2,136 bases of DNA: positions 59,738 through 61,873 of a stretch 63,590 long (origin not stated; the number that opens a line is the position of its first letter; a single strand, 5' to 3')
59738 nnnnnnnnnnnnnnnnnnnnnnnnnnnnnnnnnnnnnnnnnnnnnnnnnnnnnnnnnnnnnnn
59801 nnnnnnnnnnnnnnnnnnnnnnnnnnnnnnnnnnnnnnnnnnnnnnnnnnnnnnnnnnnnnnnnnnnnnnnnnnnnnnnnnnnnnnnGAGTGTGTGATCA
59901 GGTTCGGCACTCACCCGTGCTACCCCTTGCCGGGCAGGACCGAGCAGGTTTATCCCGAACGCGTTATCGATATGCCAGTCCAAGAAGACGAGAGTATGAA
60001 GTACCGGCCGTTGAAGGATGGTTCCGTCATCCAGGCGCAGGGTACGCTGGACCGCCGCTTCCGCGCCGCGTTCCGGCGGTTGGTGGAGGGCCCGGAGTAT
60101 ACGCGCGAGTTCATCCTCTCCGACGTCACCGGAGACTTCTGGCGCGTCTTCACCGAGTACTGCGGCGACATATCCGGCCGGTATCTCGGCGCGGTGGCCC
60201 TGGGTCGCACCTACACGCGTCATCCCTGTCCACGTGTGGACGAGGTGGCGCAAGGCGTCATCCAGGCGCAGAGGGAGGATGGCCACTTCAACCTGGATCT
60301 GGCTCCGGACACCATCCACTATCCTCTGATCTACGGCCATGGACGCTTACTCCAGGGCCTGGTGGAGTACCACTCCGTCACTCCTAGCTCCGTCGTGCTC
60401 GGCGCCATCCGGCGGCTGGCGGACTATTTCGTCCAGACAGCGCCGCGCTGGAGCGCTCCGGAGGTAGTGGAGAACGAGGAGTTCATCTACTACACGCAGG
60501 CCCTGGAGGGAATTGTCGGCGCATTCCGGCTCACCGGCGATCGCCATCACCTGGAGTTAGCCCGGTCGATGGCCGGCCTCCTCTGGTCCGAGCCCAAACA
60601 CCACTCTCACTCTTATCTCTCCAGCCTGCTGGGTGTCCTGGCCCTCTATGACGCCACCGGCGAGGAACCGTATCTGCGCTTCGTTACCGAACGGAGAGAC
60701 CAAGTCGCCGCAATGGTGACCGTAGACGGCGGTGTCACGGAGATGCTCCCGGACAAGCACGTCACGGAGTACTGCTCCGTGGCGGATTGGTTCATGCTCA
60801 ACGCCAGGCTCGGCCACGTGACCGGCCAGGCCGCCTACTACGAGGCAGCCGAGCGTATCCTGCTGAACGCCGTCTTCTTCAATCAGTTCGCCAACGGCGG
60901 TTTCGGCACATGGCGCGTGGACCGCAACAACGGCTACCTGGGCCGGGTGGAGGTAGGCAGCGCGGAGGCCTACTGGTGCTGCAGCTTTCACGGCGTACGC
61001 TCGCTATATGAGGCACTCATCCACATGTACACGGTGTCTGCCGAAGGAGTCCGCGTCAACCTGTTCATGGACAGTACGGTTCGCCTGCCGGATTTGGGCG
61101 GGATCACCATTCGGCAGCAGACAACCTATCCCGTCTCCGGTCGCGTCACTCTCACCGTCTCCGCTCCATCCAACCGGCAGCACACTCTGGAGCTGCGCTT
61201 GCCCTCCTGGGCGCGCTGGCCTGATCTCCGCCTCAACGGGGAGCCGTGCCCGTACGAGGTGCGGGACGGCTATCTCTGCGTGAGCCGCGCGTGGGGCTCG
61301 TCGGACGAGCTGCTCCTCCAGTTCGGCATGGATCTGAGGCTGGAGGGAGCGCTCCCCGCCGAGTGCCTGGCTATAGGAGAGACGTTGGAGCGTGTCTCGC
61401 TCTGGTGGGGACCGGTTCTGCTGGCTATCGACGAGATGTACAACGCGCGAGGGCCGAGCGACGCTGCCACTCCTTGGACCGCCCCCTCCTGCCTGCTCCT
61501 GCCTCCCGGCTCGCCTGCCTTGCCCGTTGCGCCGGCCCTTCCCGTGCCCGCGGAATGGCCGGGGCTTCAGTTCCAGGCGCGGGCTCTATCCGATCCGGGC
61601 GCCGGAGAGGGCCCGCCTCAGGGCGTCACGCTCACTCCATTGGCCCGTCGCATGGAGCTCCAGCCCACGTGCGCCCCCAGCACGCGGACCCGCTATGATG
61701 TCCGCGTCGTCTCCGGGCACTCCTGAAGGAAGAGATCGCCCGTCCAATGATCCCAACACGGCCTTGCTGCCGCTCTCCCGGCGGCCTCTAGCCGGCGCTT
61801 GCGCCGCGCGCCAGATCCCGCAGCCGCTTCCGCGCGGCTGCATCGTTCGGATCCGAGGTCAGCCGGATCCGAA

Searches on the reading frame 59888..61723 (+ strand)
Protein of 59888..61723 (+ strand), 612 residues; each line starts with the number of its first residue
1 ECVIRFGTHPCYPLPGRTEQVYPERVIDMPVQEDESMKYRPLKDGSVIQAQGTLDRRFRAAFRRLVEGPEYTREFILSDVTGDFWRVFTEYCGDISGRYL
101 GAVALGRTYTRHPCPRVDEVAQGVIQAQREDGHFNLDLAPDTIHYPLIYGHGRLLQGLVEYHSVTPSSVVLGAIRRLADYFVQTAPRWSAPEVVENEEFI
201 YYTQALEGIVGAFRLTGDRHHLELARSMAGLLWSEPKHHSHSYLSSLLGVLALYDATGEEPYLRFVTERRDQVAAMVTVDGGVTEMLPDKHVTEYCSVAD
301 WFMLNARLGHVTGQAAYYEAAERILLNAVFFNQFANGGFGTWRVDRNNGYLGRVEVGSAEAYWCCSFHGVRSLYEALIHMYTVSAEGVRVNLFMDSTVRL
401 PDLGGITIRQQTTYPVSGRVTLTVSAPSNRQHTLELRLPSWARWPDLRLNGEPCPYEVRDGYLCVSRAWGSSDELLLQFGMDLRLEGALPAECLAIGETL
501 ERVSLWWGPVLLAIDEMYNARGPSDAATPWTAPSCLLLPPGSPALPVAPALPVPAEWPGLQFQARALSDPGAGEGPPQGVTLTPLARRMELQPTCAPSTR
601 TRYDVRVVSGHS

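Call 36: search_protein_families(library=pfam, proteins=[window:59888-61723:+], max_evalue=0.0001)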
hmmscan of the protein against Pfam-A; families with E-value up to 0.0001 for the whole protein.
window:59888-61723:+ (612 aa): 2 families
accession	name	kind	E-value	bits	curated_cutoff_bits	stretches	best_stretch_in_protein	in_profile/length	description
PF20736.2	Glyco_hydro127M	-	2.6e-22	79.2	24.2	1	388-481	2-95/95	Beta-L-arabinofuranosidase, GH127 middle domain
PF07944.18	Beta-AFase-like_GH127_cat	-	6.1e-12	45.7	24.9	1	116-372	82-370/376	Beta-L-arabinofuranosidase, GH127 catalytic domain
